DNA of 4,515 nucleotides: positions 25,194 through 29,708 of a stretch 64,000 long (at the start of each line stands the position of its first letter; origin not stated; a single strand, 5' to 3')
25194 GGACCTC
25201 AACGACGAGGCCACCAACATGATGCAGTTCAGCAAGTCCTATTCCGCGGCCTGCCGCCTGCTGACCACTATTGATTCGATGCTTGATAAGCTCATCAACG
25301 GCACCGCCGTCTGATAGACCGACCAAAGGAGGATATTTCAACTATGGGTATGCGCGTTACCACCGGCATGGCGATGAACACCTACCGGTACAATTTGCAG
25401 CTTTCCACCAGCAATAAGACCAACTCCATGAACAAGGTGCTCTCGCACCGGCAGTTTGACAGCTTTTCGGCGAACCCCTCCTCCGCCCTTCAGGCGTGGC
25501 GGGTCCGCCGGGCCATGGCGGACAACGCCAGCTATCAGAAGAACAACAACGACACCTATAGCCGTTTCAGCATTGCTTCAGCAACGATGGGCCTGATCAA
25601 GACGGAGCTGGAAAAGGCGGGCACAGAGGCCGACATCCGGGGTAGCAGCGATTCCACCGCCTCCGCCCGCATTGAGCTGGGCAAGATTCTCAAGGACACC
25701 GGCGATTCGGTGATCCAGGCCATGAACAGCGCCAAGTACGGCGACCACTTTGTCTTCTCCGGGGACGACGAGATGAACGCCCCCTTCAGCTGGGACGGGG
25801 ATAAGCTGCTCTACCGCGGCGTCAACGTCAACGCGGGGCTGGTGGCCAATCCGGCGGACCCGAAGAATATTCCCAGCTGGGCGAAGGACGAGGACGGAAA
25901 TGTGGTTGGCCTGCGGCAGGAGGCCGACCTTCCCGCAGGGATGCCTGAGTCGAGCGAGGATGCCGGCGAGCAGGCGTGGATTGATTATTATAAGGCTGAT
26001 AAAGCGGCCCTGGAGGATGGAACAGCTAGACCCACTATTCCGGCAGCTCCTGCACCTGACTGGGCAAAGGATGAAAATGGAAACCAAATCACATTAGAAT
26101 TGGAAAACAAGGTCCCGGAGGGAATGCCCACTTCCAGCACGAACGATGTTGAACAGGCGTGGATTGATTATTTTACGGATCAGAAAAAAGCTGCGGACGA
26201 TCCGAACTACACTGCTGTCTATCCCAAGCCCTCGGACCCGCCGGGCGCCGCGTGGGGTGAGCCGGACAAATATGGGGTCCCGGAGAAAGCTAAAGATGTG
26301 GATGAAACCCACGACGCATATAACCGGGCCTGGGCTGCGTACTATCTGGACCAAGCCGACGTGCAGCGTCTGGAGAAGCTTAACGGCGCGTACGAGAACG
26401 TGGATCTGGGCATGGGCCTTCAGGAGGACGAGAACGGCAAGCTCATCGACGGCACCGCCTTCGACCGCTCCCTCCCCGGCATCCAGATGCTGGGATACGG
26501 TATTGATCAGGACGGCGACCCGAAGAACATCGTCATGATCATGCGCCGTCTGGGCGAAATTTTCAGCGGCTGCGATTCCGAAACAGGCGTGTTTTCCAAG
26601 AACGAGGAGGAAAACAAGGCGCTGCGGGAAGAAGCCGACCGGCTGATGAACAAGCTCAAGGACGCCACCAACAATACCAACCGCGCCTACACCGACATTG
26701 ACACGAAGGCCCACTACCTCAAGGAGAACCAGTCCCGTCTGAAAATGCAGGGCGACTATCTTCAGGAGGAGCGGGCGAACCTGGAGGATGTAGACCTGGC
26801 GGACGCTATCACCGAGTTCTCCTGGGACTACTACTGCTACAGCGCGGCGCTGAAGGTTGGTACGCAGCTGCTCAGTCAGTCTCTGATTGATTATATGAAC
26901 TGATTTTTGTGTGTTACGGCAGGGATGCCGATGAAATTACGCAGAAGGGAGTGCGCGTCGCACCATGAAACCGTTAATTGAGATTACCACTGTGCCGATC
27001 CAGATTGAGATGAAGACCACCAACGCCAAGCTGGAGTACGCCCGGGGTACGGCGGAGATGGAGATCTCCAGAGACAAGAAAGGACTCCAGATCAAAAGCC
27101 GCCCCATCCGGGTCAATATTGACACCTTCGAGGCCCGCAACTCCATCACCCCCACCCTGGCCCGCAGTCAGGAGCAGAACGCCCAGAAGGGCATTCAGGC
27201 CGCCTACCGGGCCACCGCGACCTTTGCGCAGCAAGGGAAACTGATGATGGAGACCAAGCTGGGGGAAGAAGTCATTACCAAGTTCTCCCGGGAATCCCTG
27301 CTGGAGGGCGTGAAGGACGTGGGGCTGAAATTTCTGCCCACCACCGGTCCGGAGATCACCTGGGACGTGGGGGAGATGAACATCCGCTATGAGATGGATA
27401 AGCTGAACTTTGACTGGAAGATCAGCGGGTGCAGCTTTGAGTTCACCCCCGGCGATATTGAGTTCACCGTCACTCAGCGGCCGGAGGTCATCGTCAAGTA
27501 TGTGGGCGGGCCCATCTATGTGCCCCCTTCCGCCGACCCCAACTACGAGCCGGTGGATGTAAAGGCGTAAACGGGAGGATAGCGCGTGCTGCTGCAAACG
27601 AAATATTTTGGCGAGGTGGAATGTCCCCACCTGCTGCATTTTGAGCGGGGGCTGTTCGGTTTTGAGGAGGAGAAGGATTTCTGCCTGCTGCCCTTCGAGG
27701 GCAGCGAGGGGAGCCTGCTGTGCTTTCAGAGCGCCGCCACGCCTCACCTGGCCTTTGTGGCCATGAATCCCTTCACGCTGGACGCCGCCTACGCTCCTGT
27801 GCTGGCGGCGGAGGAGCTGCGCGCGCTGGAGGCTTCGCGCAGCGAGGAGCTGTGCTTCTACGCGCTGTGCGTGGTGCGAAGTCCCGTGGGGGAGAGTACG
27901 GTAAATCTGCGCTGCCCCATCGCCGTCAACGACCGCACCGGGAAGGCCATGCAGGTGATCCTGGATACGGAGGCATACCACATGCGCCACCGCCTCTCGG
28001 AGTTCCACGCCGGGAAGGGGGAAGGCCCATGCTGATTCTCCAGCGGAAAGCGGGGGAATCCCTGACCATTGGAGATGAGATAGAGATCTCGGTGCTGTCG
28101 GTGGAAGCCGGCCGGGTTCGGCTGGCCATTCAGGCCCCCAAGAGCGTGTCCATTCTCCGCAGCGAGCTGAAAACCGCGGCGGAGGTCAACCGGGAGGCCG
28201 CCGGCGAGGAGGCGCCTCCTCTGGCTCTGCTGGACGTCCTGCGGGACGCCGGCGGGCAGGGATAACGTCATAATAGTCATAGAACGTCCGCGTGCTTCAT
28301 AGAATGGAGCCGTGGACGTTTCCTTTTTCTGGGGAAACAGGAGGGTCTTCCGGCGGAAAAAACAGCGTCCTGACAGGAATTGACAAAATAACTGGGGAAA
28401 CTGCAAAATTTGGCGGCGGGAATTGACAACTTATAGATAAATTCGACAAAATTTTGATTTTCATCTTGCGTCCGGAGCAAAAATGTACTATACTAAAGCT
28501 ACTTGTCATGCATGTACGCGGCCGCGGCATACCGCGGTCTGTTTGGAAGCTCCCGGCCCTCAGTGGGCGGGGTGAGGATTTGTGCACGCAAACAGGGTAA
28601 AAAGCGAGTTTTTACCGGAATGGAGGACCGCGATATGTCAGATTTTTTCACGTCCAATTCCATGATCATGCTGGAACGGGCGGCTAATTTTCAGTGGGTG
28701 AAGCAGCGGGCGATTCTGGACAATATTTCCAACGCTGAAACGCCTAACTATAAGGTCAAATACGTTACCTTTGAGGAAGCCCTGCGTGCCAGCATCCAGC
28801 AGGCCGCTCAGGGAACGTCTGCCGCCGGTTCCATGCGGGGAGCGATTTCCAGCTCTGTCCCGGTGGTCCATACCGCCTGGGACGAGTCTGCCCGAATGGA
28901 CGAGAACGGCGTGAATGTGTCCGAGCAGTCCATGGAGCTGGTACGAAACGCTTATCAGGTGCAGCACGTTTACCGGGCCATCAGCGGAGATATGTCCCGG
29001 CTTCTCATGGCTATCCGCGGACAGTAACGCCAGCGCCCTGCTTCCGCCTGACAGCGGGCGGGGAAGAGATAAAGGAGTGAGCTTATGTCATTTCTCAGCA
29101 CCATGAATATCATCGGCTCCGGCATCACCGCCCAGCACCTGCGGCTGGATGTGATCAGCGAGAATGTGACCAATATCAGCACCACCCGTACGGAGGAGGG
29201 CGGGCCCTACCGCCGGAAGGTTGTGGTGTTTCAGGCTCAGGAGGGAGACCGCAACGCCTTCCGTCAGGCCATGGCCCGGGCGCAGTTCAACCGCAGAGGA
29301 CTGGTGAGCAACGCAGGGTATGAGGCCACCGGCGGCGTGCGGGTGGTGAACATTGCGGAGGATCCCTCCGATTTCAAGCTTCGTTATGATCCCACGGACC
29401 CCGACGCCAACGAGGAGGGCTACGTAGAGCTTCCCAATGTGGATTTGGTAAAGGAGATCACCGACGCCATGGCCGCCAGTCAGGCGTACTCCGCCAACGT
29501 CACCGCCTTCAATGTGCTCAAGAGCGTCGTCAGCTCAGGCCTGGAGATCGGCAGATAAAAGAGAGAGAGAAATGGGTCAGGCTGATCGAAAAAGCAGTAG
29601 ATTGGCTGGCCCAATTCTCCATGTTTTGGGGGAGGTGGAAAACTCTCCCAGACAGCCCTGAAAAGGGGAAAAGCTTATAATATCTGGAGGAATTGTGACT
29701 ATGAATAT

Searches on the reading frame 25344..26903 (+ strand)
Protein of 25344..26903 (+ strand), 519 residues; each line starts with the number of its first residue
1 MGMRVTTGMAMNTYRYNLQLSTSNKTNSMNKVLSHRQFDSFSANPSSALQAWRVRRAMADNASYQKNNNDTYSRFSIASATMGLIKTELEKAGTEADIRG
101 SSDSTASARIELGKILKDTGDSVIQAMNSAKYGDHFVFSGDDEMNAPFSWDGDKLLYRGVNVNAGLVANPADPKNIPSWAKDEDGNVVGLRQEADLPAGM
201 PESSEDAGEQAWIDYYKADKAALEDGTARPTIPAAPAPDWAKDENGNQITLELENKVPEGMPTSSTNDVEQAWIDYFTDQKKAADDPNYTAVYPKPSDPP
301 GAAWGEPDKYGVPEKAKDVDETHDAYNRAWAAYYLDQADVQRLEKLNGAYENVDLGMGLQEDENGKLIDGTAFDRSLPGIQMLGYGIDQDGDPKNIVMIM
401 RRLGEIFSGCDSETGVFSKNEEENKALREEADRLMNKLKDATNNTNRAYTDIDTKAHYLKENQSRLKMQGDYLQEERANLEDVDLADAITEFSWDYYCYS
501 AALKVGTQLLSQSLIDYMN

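Call 31: search_protein_families(library=pfam, proteins=[window:25344-26903:+], max_evalue=0.001)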
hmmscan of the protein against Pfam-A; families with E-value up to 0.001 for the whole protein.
window:25344-26903:+ (519 aa): 1 family
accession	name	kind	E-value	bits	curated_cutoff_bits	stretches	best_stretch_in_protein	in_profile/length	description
PF00700.27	Flagellin_C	-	7.9e-05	23.3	23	0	436-517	2-85/86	Bacterial flagellin C-terminal helical region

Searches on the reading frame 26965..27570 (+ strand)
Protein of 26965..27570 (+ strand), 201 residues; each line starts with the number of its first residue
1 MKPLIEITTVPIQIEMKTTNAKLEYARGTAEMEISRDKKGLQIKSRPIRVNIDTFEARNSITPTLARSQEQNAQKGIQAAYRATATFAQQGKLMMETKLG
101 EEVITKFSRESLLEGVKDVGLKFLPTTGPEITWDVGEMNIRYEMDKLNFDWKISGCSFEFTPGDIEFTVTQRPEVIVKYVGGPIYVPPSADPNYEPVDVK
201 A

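Call 31: search_protein_families(library=pfam, proteins=[window:26965-27570:+], max_evalue=0.001)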
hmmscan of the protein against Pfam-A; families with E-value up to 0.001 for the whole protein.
window:26965-27570:+ (201 aa): 1 family
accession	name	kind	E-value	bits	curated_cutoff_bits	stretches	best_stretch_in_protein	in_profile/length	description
PF20074.4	DUF6470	-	9.5e-49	165.8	28.9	1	5-179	1-178/178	Family of unknown function (DUF6470)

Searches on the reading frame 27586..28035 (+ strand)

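Call 31: search_protein_families(library=pfam, proteins=[window:27586-28035:+], max_evalue=0.001)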
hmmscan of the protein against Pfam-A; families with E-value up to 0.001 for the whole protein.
window:27586-28035:+ (149 aa): 1 family
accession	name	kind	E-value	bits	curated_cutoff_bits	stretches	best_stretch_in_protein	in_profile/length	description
PF02623.20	FliW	-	1.3e-30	106.2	25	1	17-137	1-122/122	FliW protein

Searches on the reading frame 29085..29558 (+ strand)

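Call 31: search_protein_families(library=pfam, proteins=[window:29085-29558:+], max_evalue=0.001)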
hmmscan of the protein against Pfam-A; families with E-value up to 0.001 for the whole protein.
window:29085-29558:+ (157 aa): 1 family
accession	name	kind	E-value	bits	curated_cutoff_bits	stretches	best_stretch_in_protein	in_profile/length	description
PF06429.18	Flg_bbr_C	-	1.2e-08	34.8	23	1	111-146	2-37/46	Flagellar basal body rod FlgEFG protein C-terminal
